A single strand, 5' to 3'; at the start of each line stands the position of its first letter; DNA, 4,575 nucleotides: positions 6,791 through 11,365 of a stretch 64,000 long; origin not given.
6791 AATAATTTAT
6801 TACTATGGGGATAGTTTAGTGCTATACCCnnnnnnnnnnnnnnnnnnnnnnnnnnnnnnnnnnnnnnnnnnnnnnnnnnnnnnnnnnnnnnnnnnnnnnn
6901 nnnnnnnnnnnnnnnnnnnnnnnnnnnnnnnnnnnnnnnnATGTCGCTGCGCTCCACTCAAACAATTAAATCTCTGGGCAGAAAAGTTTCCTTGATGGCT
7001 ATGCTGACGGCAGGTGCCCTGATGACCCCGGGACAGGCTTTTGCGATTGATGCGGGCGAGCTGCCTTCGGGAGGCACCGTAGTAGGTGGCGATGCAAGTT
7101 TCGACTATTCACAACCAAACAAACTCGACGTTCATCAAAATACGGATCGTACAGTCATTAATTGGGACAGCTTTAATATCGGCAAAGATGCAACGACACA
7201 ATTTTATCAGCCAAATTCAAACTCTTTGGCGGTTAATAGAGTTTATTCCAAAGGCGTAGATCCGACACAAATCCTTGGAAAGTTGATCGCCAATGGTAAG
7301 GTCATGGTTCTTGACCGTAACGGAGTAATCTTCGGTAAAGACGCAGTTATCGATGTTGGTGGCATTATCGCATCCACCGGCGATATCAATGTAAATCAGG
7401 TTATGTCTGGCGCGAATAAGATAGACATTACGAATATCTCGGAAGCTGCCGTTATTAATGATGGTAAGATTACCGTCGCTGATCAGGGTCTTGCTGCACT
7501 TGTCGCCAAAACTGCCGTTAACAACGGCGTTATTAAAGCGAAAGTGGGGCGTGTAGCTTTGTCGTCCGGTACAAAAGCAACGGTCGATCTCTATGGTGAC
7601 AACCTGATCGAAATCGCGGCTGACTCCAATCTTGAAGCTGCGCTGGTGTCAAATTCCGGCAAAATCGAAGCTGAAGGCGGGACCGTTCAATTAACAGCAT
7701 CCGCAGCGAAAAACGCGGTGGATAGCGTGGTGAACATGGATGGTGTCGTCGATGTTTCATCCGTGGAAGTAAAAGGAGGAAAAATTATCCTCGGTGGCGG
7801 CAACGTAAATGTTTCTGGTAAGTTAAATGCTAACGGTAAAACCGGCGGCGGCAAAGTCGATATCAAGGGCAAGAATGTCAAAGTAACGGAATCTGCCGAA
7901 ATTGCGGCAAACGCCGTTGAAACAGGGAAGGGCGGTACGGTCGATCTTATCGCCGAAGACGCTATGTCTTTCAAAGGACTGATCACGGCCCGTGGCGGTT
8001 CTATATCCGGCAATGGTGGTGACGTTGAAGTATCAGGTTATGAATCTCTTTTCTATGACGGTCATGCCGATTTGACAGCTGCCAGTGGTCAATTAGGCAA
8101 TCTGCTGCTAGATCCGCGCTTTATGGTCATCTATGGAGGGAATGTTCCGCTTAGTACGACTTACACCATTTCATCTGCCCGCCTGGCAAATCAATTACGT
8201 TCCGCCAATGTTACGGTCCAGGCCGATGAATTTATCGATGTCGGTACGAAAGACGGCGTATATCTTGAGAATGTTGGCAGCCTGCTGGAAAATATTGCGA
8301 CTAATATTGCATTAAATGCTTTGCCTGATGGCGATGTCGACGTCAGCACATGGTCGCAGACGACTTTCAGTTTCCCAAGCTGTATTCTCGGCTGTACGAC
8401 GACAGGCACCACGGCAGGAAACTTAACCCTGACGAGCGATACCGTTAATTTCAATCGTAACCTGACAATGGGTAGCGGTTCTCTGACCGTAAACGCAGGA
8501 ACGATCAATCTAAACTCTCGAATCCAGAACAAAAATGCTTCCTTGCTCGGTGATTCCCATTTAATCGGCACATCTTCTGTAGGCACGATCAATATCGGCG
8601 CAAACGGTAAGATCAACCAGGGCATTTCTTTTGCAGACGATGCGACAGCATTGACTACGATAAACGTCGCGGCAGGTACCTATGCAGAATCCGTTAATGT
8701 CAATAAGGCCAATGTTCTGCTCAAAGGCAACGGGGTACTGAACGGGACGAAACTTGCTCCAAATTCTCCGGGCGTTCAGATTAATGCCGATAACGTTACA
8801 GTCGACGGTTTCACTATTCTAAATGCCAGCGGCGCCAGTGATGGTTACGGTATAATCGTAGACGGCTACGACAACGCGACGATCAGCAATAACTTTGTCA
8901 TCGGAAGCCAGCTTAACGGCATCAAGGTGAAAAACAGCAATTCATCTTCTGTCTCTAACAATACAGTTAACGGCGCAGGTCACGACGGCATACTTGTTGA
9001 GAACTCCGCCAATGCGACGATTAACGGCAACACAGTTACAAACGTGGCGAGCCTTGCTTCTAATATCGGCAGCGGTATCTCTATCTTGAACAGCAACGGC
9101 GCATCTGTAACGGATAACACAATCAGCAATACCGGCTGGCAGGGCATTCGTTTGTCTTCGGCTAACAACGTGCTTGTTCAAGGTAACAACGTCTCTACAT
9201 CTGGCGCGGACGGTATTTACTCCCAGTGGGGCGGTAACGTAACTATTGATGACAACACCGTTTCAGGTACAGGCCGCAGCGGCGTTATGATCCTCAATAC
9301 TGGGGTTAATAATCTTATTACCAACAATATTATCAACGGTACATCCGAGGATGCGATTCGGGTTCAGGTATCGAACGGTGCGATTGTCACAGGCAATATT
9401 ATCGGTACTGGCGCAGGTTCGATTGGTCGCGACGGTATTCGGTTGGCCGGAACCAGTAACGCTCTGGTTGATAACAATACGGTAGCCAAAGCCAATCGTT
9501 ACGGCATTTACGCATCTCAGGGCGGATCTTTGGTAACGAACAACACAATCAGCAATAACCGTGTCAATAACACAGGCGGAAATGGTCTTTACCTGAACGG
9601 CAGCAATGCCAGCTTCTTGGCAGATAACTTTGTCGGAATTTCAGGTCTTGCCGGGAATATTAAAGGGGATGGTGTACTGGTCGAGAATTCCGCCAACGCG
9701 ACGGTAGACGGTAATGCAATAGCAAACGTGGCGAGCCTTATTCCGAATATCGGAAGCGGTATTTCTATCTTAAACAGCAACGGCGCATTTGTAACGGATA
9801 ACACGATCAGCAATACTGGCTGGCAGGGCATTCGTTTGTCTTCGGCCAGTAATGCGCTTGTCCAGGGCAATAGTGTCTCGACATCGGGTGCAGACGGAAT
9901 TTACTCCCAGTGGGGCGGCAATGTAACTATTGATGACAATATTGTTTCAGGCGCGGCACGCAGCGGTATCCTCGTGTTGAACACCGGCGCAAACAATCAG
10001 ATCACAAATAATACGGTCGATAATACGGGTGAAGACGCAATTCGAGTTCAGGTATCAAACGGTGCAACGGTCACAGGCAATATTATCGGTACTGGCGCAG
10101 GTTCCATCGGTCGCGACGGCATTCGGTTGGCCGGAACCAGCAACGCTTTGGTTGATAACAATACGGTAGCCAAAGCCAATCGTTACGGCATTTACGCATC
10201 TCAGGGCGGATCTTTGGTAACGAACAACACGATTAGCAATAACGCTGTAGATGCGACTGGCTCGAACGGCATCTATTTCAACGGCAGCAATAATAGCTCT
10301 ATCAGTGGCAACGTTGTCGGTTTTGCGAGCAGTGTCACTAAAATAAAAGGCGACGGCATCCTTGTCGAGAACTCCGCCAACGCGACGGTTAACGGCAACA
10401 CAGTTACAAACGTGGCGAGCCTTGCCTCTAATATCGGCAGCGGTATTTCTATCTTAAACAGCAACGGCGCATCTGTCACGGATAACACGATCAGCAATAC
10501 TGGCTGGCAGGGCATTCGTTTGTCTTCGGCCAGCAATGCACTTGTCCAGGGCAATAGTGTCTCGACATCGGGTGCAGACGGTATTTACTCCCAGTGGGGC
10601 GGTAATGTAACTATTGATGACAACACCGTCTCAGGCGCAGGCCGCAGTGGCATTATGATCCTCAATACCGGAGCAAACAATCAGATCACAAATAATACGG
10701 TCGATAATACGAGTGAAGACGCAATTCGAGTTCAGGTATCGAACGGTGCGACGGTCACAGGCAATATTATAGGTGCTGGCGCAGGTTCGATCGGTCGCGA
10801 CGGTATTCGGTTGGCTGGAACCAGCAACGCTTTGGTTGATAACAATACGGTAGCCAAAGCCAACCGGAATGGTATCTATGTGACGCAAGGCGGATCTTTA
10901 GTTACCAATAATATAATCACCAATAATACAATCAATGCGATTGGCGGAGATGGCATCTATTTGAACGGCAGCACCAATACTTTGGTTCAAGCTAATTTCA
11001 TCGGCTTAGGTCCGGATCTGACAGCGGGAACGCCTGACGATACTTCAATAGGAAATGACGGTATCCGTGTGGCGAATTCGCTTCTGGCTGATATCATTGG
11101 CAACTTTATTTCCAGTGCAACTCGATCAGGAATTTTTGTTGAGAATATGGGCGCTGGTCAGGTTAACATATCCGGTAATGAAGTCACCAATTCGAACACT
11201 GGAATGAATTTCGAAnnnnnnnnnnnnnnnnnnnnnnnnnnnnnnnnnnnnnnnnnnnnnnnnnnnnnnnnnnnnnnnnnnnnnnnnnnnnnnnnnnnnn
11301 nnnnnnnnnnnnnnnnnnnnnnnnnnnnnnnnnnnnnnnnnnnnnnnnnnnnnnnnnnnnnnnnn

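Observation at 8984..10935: Near-identical 684-bp tandem triplication inside the exoprotein gene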

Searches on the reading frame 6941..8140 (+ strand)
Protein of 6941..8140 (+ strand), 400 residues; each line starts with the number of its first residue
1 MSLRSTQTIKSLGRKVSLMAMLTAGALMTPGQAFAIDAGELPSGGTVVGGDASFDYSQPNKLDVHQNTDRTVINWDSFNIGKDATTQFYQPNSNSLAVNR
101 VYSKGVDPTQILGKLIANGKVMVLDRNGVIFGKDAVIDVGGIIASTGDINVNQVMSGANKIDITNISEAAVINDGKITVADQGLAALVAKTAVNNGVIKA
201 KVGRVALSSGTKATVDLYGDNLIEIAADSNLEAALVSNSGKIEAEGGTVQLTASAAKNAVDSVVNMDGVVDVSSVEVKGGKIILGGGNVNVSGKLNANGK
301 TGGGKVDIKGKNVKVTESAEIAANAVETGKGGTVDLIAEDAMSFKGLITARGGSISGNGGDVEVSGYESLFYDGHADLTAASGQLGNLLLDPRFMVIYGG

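Call 49: search_dna_similar(query=window:6941-8140:+, collection=plasmids, mode=protein, max_rows=15)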
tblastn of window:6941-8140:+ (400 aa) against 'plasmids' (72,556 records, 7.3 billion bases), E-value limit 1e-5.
Records with a match: 287; places in all: 320; records where one place covers at least 80% of the query: 156.
Best place of each record, by identity: <60% 287.
By first word of the organism name: Ralstonia 113; Escherichia 64; Salmonella 19; Azospirillum 16; Caballeronia 7; Paraburkholderia 6; Burkholderia 6; Methylosinus 6; Variovorax 6; Cupriavidus 4; and 30 more.
By predicted mobility (MOB-suite, as given by PLSDB): mobilizable 123; non-mobilizable 105; conjugative 59.
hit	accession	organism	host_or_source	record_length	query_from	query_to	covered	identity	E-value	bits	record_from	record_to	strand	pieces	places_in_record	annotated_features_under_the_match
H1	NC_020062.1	Rhizobium tropici CIAT 899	Phaseolus vulgaris root nodule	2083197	10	400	98%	39.8%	1e-70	248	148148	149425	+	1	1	record has no annotation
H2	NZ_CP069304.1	Shinella sp. PSBB067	monoisolate,Minnesota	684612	14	397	96%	38.6%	3e-66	235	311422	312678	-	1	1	YDG domain-containing protein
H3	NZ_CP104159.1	Rhizobium sp. CB3060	Leucaena leucocephala,cell culture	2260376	9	397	97%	37.4%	2e-58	213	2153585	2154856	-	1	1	record has no annotation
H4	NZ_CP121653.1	Rhizobium sp. CB3171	Calliandra calothyrsus,cell culture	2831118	9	397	97%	37.4%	2e-58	212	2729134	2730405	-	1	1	record has no annotation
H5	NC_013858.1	Azospirillum sp. B510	-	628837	2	392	98%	36.9%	6e-67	237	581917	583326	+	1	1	filamentous hemagglutinin N-terminal domain-containing protein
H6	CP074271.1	Salmonella enterica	environmental,surface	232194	14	397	96%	37.4%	1e-59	216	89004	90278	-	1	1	hypothetical protein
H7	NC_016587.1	Azospirillum lipoferum 4B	-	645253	42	392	88%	40.6%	3e-70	247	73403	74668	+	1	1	filamentous hemagglutinin N-terminal domain-containing protein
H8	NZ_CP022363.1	Azospirillum sp. TSH58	single cell,paddy soils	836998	34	397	91%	39.1%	1e-67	239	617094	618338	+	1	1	filamentous hemagglutinin N-terminal domain-containing protein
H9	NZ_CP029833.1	Azospirillum ramasamyi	single cell,Cow dung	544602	42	392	88%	40.5%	1e-65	234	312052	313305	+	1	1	filamentous hemagglutinin N-terminal domain-containing protein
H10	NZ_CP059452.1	Azospirillum brasilense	Prokaryotes,soil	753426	34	397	91%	38.8%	5e-67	238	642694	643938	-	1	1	filamentous hemagglutinin N-terminal domain-containing protein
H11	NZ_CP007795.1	Azospirillum argentinense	Triticum aestivum L.,Root,wheat ...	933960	34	397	91%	38.8%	5e-67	238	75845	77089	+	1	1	filamentous hemagglutinin N-terminal domain-containing protein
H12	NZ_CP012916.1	Azospirillum brasilense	Digitaria eriantha,microbe,root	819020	34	397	91%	38.8%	7e-67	237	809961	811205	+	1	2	filamentous hemagglutinin N-terminal domain-containing protein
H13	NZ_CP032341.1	Azospirillum brasilense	soil sample,Agricultural field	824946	34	397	91%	38.8%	7e-67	237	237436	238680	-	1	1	filamentous hemagglutinin N-terminal domain-containing protein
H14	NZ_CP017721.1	Salmonella enterica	food,mango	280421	18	397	95%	37.1%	6e-60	217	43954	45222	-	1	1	ESPR-type extended signal peptide-containing protein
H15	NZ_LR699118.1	Aquicella lusitana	Borehole HDN1, spa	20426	17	397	95%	36.9%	2e-62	224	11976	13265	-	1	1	MBG domain-containing protein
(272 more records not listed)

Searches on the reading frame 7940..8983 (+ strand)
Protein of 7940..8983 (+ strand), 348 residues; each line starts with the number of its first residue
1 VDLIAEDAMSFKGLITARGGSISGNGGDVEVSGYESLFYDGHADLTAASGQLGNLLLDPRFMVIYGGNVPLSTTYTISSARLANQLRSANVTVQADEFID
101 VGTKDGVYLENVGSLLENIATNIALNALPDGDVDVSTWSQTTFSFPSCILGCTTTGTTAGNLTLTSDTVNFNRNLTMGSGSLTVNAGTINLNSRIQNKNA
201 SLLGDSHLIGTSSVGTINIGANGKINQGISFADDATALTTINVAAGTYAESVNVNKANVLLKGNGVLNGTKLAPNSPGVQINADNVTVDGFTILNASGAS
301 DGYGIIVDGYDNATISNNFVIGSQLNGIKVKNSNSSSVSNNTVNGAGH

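Call 61: search_protein_families(library=pfam, proteins=[window:7940-8983:+], max_evalue=1)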
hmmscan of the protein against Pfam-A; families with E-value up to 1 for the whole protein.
window:7940-8983:+ (348 aa): 3 families
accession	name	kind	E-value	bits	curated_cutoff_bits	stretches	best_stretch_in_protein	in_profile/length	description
PF13229.12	Beta_helix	-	0.0036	17.4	25.9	1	228-345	25-136/158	Right handed beta helix region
PF01095.25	Pectinesterase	-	0.017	14.3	27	1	223-267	13-60/298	Pectinesterase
PF18836.7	B_solenoid_ydck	-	0.18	12.3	30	1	310-322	4-16/17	YdcK Beta solenoid repeat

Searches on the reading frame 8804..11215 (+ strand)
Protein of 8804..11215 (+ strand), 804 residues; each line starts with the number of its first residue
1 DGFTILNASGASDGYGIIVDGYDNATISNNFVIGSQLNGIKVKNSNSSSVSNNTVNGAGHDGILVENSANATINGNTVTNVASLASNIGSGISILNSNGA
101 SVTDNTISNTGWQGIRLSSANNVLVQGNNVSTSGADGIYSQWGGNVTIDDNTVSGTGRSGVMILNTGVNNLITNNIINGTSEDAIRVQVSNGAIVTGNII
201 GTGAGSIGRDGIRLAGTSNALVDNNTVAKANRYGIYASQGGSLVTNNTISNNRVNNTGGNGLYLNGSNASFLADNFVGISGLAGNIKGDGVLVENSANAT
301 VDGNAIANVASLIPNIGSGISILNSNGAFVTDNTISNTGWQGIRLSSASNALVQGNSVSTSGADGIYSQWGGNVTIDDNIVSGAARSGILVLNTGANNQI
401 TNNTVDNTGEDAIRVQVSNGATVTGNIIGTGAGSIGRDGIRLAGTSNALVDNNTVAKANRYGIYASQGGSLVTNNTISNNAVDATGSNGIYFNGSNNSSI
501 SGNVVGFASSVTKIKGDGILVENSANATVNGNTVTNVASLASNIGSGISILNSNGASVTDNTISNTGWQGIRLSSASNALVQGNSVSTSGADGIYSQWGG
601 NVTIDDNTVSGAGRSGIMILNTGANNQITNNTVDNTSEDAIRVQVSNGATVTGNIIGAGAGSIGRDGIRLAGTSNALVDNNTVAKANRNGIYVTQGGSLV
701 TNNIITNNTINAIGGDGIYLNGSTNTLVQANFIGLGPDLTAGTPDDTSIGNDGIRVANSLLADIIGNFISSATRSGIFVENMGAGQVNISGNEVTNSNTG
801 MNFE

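Call 39: predict_structure(alignment_id=A2)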
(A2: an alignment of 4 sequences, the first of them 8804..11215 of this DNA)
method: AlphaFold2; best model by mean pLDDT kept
length: 804 residues; sequences in the alignment: 4
mean_pLDDT: 91.0   pTM: 0.85
mean pLDDT of the five models: 91.0, 90.4, 88.3, 88.2, 85.3
residues with pLDDT >= 90: 603; 70-90: 165; 50-70: 25; < 50: 11
segments of 3 or more residues with pLDDT < 50: 737-746
pLDDT, mean of each block of 10 residues (from residue 1): 72 78 92 89 94 92 95 96 82 96 97 94 96 89 93 95 89 96 93 95 91 94 95 92 86 93 94 90 79 96 95 86 96 96 95 97 95 95 97 90 97 92 96 91 94 96 88 91 94 95 83 87 96 92 92 97 96 96 96 94 97 96 91 96 90 91 91 94 92 84 93 87 92 63 53 89 90 90 81 86 84
secondary structure, 60 per line:
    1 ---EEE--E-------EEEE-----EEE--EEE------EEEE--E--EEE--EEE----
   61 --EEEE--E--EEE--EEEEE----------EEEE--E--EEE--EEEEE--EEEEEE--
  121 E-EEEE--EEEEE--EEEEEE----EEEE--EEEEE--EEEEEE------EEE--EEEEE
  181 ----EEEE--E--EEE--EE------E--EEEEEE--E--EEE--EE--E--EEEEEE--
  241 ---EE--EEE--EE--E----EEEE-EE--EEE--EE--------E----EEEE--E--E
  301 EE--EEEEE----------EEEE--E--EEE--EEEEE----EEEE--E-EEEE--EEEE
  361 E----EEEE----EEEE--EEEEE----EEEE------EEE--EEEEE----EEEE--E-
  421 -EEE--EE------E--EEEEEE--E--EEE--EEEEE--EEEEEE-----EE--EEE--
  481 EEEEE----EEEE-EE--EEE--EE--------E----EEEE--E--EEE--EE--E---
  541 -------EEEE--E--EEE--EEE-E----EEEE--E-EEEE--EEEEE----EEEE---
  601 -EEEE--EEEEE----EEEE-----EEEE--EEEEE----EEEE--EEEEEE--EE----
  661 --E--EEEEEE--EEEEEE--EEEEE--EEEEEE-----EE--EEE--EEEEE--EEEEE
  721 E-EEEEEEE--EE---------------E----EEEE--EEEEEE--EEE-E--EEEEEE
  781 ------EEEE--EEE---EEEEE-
elements in order (helices of 4 or more, strands of 3 or more residues): E4-6 E17-20 E26-28 E31-33 E40-43 E49-51 E54-56 E63-66 E72-74 E77-81 E92-95 E101-103 E106-110 E113-118 E123-126 E129-133 E136-141 E146-149 E152-156 E159-164 E171-173 E176-180 E185-188 E194-196 E210-215 E221-223 E233-238 E248-250 E262-265 E271-273 E291-294 E300-302 E305-309 E320-323 E329-331 E334-338 E343-346 E351-354 E357-361 E366-369 E374-377 E380-384 E389-392 E399-401 E404-408 E413-416 E422-424 E438-443 E449-451 E454-458 E461-466 E476-478 E481-485 E490-493 E499-501 E519-522 E528-530 E548-551 E557-559 E562-564 E571-574 E579-582 E585-589 E594-597 E602-605 E608-612 E617-620 E626-629 E632-636 E641-644 E647-652 E666-671 E674-679 E682-686 E689-694 E704-706 E709-713 E716-721 E723-729 E754-757 E760-765 E768-770 E775-780 E787-790 E793-795 E799-803

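Call 41: fold_search(model_id=the predicted structure, library=pdb)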
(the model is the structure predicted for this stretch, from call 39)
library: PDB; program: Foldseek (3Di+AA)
matches with E <= 10: 641; with E <= 0.001: 142
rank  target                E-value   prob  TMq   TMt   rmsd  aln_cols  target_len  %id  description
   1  7o7t                  5.7e-08  1.00  0.18  0.20  31.5       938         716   11  Structure of the PL6 family alginate lyase Patl3640 from Pseudoalteromonas atlantica T6c in complex with 4-deoxy-L-eryth (released 2021-07-28)
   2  6f7d                  2.2e-07  1.00  0.24  0.32   9.7       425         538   18  Crystal structure of Dettilon tailspike protein (gp208) (released 2018-12-19)
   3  7o77                  2.4e-07  1.00  0.23  0.25  26.4       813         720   12  Structure of the PL6 family alginate lyase Patl3640 from Pseudoalteromonas atlantica T6c (released 2021-07-28)
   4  6f7k_B                9.4e-07  1.00  0.21  0.28  10.3       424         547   19  Crystal structure of Dettilon tailspike protein (gp208) (released 2018-12-19)
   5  8bwk_B                1.0e-06  0.99  0.19  0.20  32.8       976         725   11  Metagenomic derived PL6 alginate lyase (released 2023-12-20)
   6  8ja4                  1.2e-06  1.00  0.24  0.37  10.9       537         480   12  Structure of the alginate epimerase/lyase (released 2024-05-08)
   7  2pyg_B                1.9e-06  0.99  0.12  0.21  18.2       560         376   11  Azotobacter vinelandii Mannuronan C-5 epimerase AlgE4 A-module (released 2008-05-27)
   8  6f7k_A                2.2e-06  1.00  0.16  0.21  12.8       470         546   16  Crystal structure of Dettilon tailspike protein (gp208) (released 2018-12-19)
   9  2pyg_A                2.7e-06  1.00  0.19  0.37  12.1       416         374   13  Azotobacter vinelandii Mannuronan C-5 epimerase AlgE4 A-module (released 2008-05-27)
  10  9ozl_B                3.7e-06  1.00  0.20  0.38  11.3       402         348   12  Crystal structure of the polysaccharide lyase RbmB from Vibrio cholerae (released 2026-03-11)
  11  9ozl_C                5.1e-06  1.00  0.22  0.42  10.9       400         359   12  Crystal structure of the polysaccharide lyase RbmB from Vibrio cholerae (released 2026-03-11)
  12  8bwk_C                6.2e-06  1.00  0.22  0.24  29.3       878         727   11  Metagenomic derived PL6 alginate lyase (released 2023-12-20)
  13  7w1c_D                6.2e-06  0.99  0.15  0.18  20.0       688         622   11  Crystal structure of Klebsiella pneumoniae K1 capsule-specific polysaccharide lyase in a P1 crystal form (released 2022-05-18)
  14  5gkd_A                6.8e-06  0.99  0.17  0.19  32.5       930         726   12  Structure of PL6 family alginate lyase AlyGC (released 2017-02-08)
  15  7dmk_B                7.1e-06  0.77  0.12  0.13  33.4       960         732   10  PL6 alginate lyase BcAlyPL6 (released 2021-10-06)
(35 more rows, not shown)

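Call 46: search_solved_structures(query=window:8804-11215:+, max_evalue=1, show_alignments=1)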
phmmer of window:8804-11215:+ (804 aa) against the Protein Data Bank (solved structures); distinct sequences matched with E-value up to 1: 1.
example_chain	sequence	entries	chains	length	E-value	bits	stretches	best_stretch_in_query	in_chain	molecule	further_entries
8zwn_A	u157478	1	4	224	0.0012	20.5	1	252-409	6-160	DNA-binding transcriptional activator EvgA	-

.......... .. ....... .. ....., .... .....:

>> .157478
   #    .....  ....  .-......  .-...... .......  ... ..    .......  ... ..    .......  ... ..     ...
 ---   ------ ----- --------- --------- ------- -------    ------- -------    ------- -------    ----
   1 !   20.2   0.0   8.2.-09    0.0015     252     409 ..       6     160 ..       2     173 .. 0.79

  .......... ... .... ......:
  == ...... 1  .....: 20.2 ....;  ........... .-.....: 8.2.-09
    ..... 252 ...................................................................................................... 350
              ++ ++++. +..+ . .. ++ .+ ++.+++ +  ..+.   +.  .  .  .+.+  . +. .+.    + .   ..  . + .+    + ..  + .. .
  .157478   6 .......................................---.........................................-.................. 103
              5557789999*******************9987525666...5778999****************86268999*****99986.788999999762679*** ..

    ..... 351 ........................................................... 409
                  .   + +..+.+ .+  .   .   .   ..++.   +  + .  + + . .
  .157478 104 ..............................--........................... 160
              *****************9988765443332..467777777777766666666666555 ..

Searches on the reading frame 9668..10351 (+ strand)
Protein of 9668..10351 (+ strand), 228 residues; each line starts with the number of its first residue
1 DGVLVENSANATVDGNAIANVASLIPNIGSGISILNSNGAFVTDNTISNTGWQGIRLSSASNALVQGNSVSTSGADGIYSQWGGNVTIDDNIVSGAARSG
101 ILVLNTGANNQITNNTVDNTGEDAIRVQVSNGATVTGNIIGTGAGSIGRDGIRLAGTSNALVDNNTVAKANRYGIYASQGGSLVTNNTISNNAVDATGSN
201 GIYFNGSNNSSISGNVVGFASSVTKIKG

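Call 43: find_homologous_proteins(query=window:9668-10351:+, max_evalue=1e-20)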
Query window:9668-10351:+: 1467 candidates shared short words with the query, none scored E <= 1e-20.
